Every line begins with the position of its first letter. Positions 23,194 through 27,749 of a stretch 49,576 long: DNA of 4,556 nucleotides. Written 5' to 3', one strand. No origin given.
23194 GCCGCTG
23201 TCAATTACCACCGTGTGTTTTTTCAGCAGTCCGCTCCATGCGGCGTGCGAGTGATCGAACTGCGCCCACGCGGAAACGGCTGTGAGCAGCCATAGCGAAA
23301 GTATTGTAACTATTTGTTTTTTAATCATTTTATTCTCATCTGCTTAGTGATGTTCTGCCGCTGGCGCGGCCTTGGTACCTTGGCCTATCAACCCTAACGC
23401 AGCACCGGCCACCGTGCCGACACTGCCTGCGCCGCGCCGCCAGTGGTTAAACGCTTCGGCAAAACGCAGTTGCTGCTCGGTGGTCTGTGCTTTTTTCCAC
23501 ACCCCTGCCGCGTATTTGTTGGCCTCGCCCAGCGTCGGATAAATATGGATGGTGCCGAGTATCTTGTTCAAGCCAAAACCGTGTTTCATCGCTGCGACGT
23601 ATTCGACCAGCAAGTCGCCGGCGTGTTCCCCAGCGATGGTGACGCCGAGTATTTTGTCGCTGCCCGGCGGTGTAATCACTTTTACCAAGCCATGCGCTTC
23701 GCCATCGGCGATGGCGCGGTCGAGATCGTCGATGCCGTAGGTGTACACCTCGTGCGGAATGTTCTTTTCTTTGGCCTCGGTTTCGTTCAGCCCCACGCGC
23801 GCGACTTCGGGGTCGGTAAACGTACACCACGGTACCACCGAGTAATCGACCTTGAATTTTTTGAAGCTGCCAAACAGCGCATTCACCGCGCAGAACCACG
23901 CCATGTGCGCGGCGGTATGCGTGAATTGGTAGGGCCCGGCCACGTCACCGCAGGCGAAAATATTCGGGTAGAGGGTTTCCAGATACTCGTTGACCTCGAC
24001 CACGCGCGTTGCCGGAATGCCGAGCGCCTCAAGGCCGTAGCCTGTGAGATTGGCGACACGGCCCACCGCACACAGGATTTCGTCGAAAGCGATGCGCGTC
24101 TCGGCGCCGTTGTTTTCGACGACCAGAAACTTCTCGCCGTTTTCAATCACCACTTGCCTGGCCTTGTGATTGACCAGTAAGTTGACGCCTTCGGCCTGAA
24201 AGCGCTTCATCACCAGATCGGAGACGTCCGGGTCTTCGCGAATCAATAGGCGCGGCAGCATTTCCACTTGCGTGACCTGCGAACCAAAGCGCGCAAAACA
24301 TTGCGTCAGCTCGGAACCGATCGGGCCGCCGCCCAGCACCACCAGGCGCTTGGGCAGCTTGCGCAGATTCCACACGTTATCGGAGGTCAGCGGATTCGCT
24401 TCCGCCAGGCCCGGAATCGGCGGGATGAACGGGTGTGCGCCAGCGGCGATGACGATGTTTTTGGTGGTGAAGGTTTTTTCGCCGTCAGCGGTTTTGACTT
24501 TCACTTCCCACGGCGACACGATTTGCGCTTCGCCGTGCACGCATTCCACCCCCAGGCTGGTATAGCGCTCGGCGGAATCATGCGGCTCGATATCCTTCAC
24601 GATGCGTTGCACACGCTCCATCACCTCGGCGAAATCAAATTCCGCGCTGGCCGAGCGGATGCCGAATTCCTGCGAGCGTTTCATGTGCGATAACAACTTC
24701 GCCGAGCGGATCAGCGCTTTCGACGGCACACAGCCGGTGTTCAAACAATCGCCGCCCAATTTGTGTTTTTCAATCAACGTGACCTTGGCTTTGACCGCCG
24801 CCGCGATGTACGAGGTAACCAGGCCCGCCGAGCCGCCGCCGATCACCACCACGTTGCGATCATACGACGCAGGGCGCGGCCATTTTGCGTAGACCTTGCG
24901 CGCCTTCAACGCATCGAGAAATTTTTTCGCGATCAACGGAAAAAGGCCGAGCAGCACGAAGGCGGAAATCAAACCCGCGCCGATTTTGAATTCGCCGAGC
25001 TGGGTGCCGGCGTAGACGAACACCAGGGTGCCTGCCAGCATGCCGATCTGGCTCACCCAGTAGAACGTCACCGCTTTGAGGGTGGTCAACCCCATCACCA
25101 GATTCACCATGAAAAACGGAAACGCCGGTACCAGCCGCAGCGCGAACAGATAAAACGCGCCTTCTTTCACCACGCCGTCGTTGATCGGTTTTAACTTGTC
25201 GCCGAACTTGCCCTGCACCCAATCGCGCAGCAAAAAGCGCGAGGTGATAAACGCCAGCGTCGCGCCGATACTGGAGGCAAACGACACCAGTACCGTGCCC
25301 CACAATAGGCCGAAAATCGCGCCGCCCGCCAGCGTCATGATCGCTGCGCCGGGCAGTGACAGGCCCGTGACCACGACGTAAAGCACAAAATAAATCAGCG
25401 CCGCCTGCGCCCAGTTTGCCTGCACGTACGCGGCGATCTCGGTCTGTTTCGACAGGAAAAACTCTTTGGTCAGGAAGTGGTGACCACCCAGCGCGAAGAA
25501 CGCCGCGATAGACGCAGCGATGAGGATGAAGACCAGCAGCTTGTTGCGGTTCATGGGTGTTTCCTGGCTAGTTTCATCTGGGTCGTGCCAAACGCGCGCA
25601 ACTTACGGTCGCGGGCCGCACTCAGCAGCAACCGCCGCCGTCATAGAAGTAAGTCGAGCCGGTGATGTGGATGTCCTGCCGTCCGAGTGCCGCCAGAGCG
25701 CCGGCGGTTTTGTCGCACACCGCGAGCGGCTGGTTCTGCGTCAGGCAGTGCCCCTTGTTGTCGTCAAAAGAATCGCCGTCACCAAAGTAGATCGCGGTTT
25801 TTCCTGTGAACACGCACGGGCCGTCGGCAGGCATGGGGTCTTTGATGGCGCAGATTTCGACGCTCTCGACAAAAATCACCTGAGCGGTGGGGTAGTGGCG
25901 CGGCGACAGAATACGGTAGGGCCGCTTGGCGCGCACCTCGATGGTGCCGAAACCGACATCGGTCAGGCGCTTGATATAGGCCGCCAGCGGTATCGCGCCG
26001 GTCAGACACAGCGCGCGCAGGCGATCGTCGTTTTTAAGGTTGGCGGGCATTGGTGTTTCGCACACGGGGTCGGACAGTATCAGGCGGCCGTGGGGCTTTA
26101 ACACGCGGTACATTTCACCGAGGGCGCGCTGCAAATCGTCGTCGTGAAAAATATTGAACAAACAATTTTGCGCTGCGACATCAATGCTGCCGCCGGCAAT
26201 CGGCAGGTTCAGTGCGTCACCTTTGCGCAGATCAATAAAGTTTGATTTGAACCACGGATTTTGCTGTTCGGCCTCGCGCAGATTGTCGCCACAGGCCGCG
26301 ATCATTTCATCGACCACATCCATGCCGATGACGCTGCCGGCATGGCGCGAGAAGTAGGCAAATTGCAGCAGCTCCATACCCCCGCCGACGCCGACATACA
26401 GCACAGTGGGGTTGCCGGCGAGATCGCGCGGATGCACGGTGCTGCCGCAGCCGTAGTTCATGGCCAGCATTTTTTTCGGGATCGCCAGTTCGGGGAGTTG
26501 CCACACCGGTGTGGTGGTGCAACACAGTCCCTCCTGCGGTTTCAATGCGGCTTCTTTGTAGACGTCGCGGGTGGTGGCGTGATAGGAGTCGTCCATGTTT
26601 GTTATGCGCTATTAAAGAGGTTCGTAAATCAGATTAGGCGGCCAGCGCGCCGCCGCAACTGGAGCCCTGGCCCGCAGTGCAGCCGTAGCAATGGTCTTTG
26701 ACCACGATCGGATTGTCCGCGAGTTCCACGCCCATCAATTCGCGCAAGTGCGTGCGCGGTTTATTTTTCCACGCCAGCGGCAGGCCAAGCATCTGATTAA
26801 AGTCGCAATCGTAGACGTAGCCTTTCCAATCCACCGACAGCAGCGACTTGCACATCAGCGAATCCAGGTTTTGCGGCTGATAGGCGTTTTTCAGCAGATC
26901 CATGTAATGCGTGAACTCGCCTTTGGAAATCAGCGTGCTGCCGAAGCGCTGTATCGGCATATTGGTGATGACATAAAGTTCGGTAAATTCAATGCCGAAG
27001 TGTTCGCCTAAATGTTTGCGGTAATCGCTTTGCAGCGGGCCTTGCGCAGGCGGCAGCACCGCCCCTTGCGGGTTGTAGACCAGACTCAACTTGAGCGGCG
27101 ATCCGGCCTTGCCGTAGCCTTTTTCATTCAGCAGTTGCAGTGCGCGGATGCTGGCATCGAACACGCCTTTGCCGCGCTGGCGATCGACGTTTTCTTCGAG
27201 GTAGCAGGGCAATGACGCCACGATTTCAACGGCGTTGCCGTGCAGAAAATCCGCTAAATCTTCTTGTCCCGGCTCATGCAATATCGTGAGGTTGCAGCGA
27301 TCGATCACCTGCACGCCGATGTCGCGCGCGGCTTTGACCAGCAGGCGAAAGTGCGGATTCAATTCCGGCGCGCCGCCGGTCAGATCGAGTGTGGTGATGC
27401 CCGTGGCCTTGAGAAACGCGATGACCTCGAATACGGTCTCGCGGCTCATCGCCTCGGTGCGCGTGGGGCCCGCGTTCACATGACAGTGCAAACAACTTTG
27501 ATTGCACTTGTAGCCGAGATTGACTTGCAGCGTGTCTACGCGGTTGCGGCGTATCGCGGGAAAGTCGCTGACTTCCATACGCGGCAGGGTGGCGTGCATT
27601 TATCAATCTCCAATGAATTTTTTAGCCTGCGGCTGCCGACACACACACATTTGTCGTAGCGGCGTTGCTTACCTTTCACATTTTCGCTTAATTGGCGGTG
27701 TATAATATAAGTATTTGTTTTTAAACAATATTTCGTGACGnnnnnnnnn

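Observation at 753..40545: Recurrent AT-rich 16-25 bp motif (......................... family) hugging stop codons and operon boundaries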

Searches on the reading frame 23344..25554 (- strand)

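Call 17: search_protein_families(library=pfam, proteins=[window:23344-25554:-])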
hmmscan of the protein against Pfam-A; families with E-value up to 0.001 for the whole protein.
window:23344-25554:- (736 aa): 12 families
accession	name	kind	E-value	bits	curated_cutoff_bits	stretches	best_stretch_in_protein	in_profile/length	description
PF07992.20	Pyr_redox_2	-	8.8e-60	203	26.1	1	234-552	2-291/291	Pyridine nucleotide-disulphide oxidoreductase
PF02852.28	Pyr_redox_dim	-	2.9e-28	98.7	25.3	1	574-682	1-109/110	Pyridine nucleotide-disulphide oxidoreductase, dimerisation domain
PF09335.16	VTT_dom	-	6.8e-20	72.2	33.9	1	71-184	4-122/123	VTT domain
PF00070.33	Pyr_redox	-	7.7e-20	71.6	22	1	403-473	1-70/82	Pyridine nucleotide-disulphide oxidoreductase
PF13738.12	Pyr_redox_3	-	2.8e-09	37.1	30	1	352-536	115-305/305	Pyridine nucleotide-disulphide oxidoreductase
PF01266.30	DAO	-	7.9e-09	35.9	27.9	1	235-267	2-35/353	FAD dependent oxidoreductase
PF13434.12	Lys_Orn_oxgnase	-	8.9e-07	28.8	21.3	1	348-464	131-250/339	L-lysine 6-monooxygenase/L-ornithine 5-monooxygenase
PF03486.20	HI0933_like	-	1.2e-06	28.6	50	1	234-312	2-83/244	HI0933-like protein Rossmann domain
PF01134.28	GIDA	-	1.5e-06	28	22.1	1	234-295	1-60/391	Glucose inhibited division protein A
PF13450.12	NAD_binding_8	-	8.2e-05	23.2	21.9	0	237-270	1-35/68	NAD(P)-binding Rossmann-like domain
PF12831.13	FAD_oxidored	-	0.00043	20.1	27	0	235-270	2-38/416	FAD dependent oxidoreductase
PF01262.27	AlaDh_PNT_C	-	0.00044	20.2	23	0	234-264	30-60/214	Alanine dehydrogenase/PNT, C-terminal domain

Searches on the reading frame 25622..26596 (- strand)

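Call 17: search_protein_families(library=pfam, proteins=[window:25622-26596:-])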
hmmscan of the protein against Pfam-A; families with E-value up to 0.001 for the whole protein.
window:25622-26596:- (324 aa): 6 families
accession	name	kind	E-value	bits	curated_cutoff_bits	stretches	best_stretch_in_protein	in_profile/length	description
PF08241.18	Methyltransf_11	-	3.2e-16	60.2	21.2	1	66-174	1-95/95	Methyltransferase domain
PF13649.12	Methyltransf_25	-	4.5e-14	53.3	27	1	65-170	1-97/97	Methyltransferase domain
PF13847.12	Methyltransf_31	-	2.9e-12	46.9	27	1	63-193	5-128/145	Methyltransferase domain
PF01209.24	Ubie_methyltran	-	9.3e-07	28.9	20.1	1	64-173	50-150/233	ubiE/COQ5 methyltransferase family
PF08242.18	Methyltransf_12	-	4.4e-06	27.8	30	1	68-172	3-98/98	Methyltransferase domain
PF20922.3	Anamorsin_N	-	0.00067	19.9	27.1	1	157-201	70-116/163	Anamorsin, N-terminal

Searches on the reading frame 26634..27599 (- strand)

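Call 18: search_protein_families(library=pfam, proteins=[window:26634-27599:-])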
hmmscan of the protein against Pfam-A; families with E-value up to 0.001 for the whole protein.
window:26634-27599:- (321 aa): 2 families
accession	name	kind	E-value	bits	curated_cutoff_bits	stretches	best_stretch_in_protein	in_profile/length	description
PF12345.13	DUF3641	-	1.7e-54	183.9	24.9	1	182-318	1-134/134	Protein of unknown function (DUF3641)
PF04055.27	Radical_SAM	-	4.9e-12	46.8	29.5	1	26-163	1-142/166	Radical SAM superfamily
